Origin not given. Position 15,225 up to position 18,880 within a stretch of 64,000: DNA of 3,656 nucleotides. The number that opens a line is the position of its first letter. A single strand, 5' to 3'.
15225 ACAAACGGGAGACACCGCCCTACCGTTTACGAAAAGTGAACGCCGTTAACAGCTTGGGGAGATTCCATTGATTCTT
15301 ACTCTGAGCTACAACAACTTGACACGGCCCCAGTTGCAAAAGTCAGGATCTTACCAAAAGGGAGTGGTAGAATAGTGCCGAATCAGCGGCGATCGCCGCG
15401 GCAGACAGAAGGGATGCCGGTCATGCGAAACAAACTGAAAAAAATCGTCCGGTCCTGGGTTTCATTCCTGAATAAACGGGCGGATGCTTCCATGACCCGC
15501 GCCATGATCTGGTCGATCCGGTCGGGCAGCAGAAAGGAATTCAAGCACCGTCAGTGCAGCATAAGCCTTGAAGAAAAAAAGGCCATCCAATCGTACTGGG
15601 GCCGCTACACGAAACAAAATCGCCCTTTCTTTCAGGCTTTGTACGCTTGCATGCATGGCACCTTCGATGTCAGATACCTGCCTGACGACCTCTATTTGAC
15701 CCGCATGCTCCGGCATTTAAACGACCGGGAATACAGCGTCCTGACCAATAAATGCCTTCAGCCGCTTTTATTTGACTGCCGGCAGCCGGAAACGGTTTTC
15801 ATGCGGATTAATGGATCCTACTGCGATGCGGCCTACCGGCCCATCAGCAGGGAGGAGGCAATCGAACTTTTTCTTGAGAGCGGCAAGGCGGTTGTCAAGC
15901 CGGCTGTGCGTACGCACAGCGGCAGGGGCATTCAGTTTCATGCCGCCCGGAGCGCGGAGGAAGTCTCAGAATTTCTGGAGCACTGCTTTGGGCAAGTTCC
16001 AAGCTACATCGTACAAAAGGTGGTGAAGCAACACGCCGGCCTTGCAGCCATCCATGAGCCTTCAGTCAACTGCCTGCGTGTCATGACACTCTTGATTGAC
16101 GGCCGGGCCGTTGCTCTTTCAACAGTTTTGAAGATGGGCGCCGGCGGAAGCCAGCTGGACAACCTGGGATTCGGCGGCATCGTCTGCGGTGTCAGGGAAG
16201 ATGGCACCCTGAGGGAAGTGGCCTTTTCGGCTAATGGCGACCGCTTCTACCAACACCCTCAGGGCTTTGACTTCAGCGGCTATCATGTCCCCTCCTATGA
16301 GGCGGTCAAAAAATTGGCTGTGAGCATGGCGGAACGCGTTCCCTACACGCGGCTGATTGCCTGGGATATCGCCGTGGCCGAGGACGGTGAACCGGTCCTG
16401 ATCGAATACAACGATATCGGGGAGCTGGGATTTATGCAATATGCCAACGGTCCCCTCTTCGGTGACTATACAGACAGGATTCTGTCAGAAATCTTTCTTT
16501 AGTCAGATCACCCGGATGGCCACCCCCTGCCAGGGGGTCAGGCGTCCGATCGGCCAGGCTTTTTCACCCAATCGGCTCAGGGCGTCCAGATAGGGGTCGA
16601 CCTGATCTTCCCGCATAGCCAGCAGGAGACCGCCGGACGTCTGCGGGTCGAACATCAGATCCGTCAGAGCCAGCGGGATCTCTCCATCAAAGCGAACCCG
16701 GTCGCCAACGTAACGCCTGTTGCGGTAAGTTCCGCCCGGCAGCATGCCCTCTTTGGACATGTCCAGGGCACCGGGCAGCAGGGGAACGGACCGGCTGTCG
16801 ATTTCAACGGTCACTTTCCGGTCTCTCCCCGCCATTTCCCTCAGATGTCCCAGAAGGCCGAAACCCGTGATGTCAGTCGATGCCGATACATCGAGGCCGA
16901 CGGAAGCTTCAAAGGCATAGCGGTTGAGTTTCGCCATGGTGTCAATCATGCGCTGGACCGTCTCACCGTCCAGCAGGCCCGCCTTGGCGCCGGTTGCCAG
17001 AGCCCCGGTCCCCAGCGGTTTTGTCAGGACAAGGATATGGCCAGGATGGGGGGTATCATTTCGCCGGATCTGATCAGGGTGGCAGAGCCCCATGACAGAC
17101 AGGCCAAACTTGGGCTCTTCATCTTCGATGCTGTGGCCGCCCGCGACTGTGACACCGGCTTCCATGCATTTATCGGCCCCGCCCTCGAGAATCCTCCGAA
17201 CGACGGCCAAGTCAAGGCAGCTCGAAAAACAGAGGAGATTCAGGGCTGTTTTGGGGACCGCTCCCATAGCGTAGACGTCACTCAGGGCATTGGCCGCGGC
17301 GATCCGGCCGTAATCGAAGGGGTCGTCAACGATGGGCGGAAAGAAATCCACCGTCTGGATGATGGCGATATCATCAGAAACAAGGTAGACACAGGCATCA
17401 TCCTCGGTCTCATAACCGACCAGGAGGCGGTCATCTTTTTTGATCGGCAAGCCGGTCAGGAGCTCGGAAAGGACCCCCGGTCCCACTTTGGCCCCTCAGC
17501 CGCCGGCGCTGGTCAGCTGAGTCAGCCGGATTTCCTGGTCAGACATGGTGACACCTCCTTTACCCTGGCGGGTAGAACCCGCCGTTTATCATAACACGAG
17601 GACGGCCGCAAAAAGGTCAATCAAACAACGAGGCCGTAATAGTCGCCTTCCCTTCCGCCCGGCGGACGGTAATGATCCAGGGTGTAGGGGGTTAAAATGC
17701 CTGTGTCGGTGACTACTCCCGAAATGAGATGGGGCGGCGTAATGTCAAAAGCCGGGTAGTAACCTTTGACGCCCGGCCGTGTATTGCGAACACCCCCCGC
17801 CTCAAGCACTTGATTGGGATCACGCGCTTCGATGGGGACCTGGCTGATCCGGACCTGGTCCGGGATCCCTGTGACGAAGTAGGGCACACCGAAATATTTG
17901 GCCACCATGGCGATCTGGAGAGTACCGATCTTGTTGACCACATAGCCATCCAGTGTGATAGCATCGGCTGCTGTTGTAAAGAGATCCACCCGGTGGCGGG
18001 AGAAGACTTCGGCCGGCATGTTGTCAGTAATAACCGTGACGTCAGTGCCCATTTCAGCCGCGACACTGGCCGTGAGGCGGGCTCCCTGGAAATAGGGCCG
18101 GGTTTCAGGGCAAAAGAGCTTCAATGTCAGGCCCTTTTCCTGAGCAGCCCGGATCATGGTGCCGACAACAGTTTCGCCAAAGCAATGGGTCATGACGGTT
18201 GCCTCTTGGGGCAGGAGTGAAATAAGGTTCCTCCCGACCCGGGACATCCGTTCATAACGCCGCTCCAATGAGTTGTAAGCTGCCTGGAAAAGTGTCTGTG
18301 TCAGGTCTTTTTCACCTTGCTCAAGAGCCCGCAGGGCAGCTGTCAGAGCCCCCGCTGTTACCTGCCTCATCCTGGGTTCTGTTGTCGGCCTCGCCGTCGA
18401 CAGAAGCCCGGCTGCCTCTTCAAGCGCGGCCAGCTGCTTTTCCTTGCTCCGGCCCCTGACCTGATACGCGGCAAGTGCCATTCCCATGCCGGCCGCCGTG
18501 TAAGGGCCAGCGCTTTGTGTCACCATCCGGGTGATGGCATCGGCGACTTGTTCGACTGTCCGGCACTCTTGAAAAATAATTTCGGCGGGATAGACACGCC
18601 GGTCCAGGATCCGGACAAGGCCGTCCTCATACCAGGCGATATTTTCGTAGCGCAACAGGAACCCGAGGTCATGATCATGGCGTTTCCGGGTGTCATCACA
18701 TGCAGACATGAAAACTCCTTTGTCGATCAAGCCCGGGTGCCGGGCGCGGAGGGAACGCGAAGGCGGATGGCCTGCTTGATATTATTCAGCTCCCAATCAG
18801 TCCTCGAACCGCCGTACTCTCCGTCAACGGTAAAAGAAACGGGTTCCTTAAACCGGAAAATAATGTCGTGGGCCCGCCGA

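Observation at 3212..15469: A 122-bp direct repeat duplicating the selA/ATP-grasp intergenic region brackets a roughly 12-kb AT-richer insertion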

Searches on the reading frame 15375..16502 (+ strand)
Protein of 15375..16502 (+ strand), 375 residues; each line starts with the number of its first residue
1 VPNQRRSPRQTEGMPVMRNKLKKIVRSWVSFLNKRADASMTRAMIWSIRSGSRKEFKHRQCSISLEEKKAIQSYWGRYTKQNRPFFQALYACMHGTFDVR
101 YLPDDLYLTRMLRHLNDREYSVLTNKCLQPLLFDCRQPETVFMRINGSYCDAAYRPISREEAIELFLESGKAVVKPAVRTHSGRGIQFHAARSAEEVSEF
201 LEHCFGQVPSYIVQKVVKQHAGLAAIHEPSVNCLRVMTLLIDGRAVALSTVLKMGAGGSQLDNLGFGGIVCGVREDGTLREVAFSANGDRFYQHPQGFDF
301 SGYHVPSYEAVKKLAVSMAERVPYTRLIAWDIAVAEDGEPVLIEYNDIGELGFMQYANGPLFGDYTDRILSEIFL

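Call 7: search_protein_families(library=pfam, proteins=[window:15375-16502:+])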
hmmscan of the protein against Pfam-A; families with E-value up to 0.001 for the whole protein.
window:15375-16502:+ (375 aa): 1 family
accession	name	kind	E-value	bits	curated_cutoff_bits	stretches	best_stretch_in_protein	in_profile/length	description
PF14397.11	ATPgrasp_ST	-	1.1e-38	133.5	31.4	1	110-360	5-267/278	Sugar-transfer associated ATP-grasp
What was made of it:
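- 15423..16502 (+): ATP-grasp gene (ATPgrasp_ST), the right host flank, intact. Pfam PF14397 E=1.1e-38 (call 7).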

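Call 9: search_protein_families(library=ncbifam, proteins=[window:15375-16502:+], max_evalue=0.01)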
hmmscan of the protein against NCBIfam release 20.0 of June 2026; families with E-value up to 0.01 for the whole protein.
window:15375-16502:+ (375 aa): 0 families

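Call 15: find_encoding_contigs(protein=window:15375-16502:+, flank=6000, max_places=10)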
Protein window:15375-16502:+ (375 aa): 23 contigs read that carry it; 7 places shown.
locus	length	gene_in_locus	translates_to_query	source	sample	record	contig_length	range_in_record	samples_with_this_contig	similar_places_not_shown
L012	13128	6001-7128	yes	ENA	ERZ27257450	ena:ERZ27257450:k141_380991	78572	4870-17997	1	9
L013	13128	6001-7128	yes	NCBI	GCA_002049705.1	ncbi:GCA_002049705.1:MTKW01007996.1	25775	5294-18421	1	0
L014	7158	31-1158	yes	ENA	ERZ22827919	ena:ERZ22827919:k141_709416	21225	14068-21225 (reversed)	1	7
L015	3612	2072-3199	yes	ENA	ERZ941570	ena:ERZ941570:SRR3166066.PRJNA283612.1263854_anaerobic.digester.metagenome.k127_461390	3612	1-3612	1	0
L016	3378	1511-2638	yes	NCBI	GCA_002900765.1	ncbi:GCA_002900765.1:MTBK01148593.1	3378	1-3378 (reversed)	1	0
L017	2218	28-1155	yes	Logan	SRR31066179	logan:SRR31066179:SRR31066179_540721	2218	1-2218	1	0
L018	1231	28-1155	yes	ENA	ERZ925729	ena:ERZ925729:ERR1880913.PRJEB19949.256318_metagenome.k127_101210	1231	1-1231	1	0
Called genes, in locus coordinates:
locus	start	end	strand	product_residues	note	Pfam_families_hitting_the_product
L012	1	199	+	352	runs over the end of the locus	PF00532:Peripla_BP_1, PF13407:Peripla_BP_4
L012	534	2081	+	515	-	PF00005:ABC_tran, PF13304:AAA_21 (faint), PF00005:ABC_tran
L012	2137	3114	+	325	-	PF02653:BPD_transp_2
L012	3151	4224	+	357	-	PF00465:Fe-ADH, PF13685:Fe-ADH_2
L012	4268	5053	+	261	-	PF00106:adh_short, PF08659:KR, PF13561:adh_short_C2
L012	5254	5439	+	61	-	-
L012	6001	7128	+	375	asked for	PF14397:ATPgrasp_ST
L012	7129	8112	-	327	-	PF00586:AIRS, PF02769:AIRS_C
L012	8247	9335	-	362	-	PF01008:IF-2B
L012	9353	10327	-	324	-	PF00781:DAGK_cat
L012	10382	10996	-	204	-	PF06971:Put_DNA-bind_N, PF02629:CoA_binding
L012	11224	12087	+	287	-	PF01680:SOR_SNZ, PF05690:ThiG (faint)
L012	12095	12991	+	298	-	PF01488:Shikimate_DH (weak), PF03446:NAD_binding_2, PF03807:F420_oxidored, PF13460:NAD_binding_10 (faint), PF14833:NAD_binding_11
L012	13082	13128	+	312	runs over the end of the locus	PF04280:Tim44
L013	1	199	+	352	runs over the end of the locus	PF00532:Peripla_BP_1, PF13407:Peripla_BP_4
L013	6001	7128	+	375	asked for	PF14397:ATPgrasp_ST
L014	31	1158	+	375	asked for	PF14397:ATPgrasp_ST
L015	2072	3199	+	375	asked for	PF14397:ATPgrasp_ST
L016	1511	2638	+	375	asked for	PF14397:ATPgrasp_ST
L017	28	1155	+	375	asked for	PF14397:ATPgrasp_ST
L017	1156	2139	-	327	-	PF00586:AIRS, PF02769:AIRS_C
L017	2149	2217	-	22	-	?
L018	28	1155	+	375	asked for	PF14397:ATPgrasp_ST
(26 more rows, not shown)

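Call 29: find_homologous_proteins(query=window:15375-16502:+, max_evalue=1e-10)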
Query window:15375-16502:+ (375 aa): 18 proteins with E <= 1e-10 among 3475 candidates.
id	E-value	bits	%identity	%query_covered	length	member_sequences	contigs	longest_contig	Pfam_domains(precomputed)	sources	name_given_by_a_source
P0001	6.1e-253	856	99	100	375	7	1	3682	PF14397.12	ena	-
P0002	5.1e-200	682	82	96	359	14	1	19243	PF14397.12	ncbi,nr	ncbi:MAG: hypothetical protein GX838_02285 [Clostridiaceae bacterium]|nr:hypothetical protein [Clost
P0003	4.6e-199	679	82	96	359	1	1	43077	PF14397.12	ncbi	-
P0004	2.2e-197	674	80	96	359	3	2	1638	PF14397.12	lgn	-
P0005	5.6e-180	616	71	97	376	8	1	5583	PF14397.12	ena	-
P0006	7.6e-175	599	72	96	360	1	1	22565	PF14397.12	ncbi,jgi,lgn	-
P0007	3.1e-174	597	69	96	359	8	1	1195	PF14397.12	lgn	-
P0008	1.4e-98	349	47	94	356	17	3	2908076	PF14397.12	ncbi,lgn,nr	ncbi:MAG: sugar-transfer associated ATP-grasp domain-containing protein [Bacillota bacterium]|nr:sug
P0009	7.8e-96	339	51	84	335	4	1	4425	PF14397.12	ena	-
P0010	3.3e-81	291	43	85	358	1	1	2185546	PF14397.12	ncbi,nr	ncbi:hypothetical protein IZU99_04890 [Oscillospiraceae bacterium CM]|nr:hypothetical protein IZU99_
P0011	2.1e-58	216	37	85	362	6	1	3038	PF14397.12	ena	-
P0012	1.8e-56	210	36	90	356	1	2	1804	PF14397.12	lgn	-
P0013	2.6e-50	190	34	83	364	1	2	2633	PF14397.12,PF14398.12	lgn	-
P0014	4.0e-47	179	35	83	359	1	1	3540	PF14397.12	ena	-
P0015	5.2e-47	179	32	95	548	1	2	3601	PF13306.13,PF14397.12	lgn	-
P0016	4.0e-43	166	39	68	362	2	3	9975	PF14397.12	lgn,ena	-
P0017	1.8e-38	151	29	94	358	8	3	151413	PF14397.12,PF14398.12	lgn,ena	-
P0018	2.8e-34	137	30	95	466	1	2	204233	PF14397.12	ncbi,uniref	ncbi:hypothetical protein ABID56_001076 [Alkalibacillus flavidus]|uniref:Alpha-L-glutamate ligase-re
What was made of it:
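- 15423..16502 (+): Homologues of 359 aa fix the start codon (call 29).
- Checked: The ATP-grasp gene really starts at ATG 15423, because its homologues are 359 aa (call 29).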

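Call 30: find_encoding_contigs(protein=P0003, flank=10000, max_places=4)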
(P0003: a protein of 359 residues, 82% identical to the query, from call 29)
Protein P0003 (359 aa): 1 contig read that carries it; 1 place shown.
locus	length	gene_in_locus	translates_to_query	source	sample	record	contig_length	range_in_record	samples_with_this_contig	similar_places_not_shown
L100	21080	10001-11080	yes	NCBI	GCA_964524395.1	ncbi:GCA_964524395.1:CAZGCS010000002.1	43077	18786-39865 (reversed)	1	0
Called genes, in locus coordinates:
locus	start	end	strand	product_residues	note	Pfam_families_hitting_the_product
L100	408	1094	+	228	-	-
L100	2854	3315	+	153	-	-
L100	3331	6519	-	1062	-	PF21445:ADDB_N, PF12705:PDDEXK_1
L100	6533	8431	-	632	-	PF00009:GTP_EFTU, PF01926:MMR_HSR1 (faint), PF03144:GTP_EFTU_D2, PF25461:Beta-barrel_SelB, PF09106:WHD_2nd_SelB, PF09107:WHD_3rd_SelB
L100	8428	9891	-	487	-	PF12390:Se-cys_synth_N, PF03841:SelA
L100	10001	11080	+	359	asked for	PF14397:ATPgrasp_ST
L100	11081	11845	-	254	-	PF00586:AIRS, PF02769:AIRS_C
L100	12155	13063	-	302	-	PF01008:IF-2B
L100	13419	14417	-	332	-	PF00781:DAGK_cat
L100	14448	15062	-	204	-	PF06971:Put_DNA-bind_N, PF02629:CoA_binding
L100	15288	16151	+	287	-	PF01680:SOR_SNZ, PF05690:ThiG (faint)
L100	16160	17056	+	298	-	PF01488:Shikimate_DH (weak), PF03446:NAD_binding_2, PF03807:F420_oxidored, PF14833:NAD_binding_11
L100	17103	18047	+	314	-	PF04280:Tim44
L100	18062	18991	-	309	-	PF00535:Glycos_transf_2, PF10111:Glyco_tranf_2_2, PF13641:Glyco_tranf_2_3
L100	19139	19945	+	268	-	PF09335:VTT_dom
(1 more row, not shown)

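Call 31: find_encoding_contigs(protein=P0002, flank=10000, max_places=4)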
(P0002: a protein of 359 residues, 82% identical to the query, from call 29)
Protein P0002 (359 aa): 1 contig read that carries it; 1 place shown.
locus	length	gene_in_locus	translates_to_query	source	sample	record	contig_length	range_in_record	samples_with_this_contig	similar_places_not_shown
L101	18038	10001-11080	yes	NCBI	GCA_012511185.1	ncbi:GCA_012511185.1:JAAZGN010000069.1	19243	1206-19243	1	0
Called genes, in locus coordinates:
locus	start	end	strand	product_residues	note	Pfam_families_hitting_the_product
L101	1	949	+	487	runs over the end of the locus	-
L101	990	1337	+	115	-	-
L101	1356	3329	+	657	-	PF00884:Sulfatase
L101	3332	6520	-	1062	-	PF21445:ADDB_N, PF12705:PDDEXK_1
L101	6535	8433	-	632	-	PF00009:GTP_EFTU, PF01926:MMR_HSR1 (faint), PF03144:GTP_EFTU_D2, PF25461:Beta-barrel_SelB, PF09106:WHD_2nd_SelB, PF09107:WHD_3rd_SelB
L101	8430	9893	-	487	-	PF12390:Se-cys_synth_N (weak), PF03841:SelA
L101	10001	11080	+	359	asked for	PF14397:ATPgrasp_ST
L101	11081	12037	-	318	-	PF00586:AIRS, PF02769:AIRS_C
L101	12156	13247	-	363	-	PF01008:IF-2B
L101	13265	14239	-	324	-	PF00781:DAGK_cat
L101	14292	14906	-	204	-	PF06971:Put_DNA-bind_N, PF02629:CoA_binding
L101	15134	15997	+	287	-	PF01680:SOR_SNZ, PF05690:ThiG (weak)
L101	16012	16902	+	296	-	PF01488:Shikimate_DH (weak), PF03446:NAD_binding_2, PF03807:F420_oxidored, PF14833:NAD_binding_11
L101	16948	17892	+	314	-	PF04280:Tim44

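Call 32: find_encoding_contigs(protein=P0006, flank=10000, max_places=4)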
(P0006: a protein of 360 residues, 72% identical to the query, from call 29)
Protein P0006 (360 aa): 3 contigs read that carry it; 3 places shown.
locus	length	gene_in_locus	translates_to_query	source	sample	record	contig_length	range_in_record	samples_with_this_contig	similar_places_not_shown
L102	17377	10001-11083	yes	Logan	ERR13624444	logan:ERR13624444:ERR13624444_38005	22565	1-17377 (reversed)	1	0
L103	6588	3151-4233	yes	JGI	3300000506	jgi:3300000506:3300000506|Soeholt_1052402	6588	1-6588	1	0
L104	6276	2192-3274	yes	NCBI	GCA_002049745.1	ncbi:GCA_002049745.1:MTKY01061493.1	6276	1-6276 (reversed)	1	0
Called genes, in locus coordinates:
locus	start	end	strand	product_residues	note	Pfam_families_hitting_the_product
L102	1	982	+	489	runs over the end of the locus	-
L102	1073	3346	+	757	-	PF27449:LtaS_N (weak), PF00884:Sulfatase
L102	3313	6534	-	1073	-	PF21445:ADDB_N, PF12705:PDDEXK_1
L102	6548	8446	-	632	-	PF00009:GTP_EFTU, PF03144:GTP_EFTU_D2, PF25461:Beta-barrel_SelB, PF09106:WHD_2nd_SelB, PF09107:WHD_3rd_SelB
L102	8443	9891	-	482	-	PF12390:Se-cys_synth_N, PF03841:SelA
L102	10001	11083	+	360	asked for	PF14397:ATPgrasp_ST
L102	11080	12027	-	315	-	PF00586:AIRS, PF02769:AIRS_C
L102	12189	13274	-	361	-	PF01008:IF-2B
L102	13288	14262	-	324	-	PF00781:DAGK_cat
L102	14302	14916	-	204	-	PF06971:Put_DNA-bind_N, PF02629:CoA_binding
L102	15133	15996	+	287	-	PF01680:SOR_SNZ, PF05690:ThiG (faint)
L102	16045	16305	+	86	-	-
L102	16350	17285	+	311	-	PF04280:Tim44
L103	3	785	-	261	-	?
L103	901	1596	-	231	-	PF00009:GTP_EFTU, PF01926:MMR_HSR1 (weak), PF03193:RsgA_GTPase (faint)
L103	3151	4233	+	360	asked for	PF14397:ATPgrasp_ST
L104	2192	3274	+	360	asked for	PF14397:ATPgrasp_ST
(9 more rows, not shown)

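Call 48: find_encoding_contigs(protein=P0001, flank=5000, max_places=6)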
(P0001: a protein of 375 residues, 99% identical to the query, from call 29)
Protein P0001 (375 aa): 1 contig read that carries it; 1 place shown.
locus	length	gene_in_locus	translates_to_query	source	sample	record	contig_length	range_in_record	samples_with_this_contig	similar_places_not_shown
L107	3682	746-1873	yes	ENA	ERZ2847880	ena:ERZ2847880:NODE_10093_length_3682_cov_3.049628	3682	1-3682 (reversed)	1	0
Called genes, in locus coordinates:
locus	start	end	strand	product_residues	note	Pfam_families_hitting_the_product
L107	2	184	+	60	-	?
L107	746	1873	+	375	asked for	PF14397:ATPgrasp_ST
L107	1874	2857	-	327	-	PF00586:AIRS, PF02769:AIRS_C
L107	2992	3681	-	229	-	?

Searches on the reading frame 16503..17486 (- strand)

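Call 7: search_protein_families(library=pfam, proteins=[window:16503-17486:-])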
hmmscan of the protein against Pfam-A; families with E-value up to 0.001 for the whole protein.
window:16503-17486:- (327 aa): 2 families
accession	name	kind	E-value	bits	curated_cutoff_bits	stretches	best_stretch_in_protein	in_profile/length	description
PF00586.29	AIRS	-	3.8e-24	85.7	24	1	29-134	2-111/112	AIR synthase related protein, N-terminal domain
PF02769.27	AIRS_C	-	3e-16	60.4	23.1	1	148-325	2-154/156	AIR synthase related protein, C-terminal domain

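Call 9: search_protein_families(library=ncbifam, proteins=[window:16503-17486:-], max_evalue=0.01)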
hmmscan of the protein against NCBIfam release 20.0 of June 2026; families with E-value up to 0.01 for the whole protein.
window:16503-17486:- (327 aa): 14 families
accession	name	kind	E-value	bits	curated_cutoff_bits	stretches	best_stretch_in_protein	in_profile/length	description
TIGR00476.1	selD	equivalog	3e-107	358.4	125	1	2-295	16-310/311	selenide, water dikinase SelD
NF002098.0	PRK00943.1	equivalog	4.7e-96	321.7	299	1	2-321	22-339/347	selenide, water dikinase SelD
NF010705.0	PRK14105.1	equivalog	2.5e-42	145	291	1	8-244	28-278/345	selenide, water dikinase SelD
TIGR04369.1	fusion_not_SelD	hypoth_equivalog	8.6e-38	129.9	700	1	25-298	381-688/701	oxidoreductase/SelD-related fusion protein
TIGR01379.1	thiL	equivalog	6.4e-17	61.5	184.15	1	35-244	39-246/320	thiamine-phosphate kinase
NF004351.0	PRK05731.1-4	equivalog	5.1e-13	48.8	324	1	55-234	70-247/321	thiamine-phosphate kinase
TIGR03267.1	methan_mark_2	hypoth_equivalog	1.9e-09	37.1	365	1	28-244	44-255/323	methanogenesis marker 2 protein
NF004354.0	PRK05731.2-3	equivalog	1.8e-07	30.9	204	1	67-162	57-151/273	thiamine-phosphate kinase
TIGR02124.1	hypE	equivalog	2.4e-07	30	251.6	1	26-237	32-246/332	hydrogenase expression/formation protein HypE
TIGR04050.1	MSMEG_0567_Cter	hypoth_equivalog_domain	8.5e-07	28.7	312.2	1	5-240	11-231/296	MSMEG_0567/sll0787 family protein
TIGR04049.1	AIR_rel_sll0787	hypoth_equivalog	1.3e-06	27.7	321.3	1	29-156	44-168/318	sll0787 family AIR synthase-like protein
NF004353.0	PRK05731.2-2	equivalog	6.6e-05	22.1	301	1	34-237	32-228/311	thiamine-phosphate kinase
TIGR01736.1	FGAM_synth_II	equivalog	0.0031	15.9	525.75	1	9-156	41-193/718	phosphoribosylformylglycinamidine synthase subunit PurL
TIGR00878.1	purM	equivalog_domain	0.0046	16.2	236.35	0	65-120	83-137/332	phosphoribosylformylglycinamidine cyclo-ligase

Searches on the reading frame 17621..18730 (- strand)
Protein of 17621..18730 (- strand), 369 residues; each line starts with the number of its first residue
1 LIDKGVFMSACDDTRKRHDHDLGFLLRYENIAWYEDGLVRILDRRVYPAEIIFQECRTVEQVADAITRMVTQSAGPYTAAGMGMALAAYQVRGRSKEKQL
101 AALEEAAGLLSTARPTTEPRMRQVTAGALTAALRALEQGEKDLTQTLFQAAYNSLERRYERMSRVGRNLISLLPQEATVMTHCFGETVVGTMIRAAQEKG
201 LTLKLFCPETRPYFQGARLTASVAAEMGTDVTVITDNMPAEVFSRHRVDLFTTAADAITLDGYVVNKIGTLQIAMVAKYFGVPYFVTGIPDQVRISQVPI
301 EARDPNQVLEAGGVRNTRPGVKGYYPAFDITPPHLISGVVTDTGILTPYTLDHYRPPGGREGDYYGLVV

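Call 7: search_protein_families(library=pfam, proteins=[window:17621-18730:-])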
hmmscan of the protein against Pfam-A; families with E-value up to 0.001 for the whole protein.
window:17621-18730:- (369 aa): 1 family
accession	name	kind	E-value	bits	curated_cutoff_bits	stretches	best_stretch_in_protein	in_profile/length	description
PF01008.23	IF-2B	-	2.1e-44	152.3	22.4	1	90-348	22-280/280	Initiation factor 2 subunit family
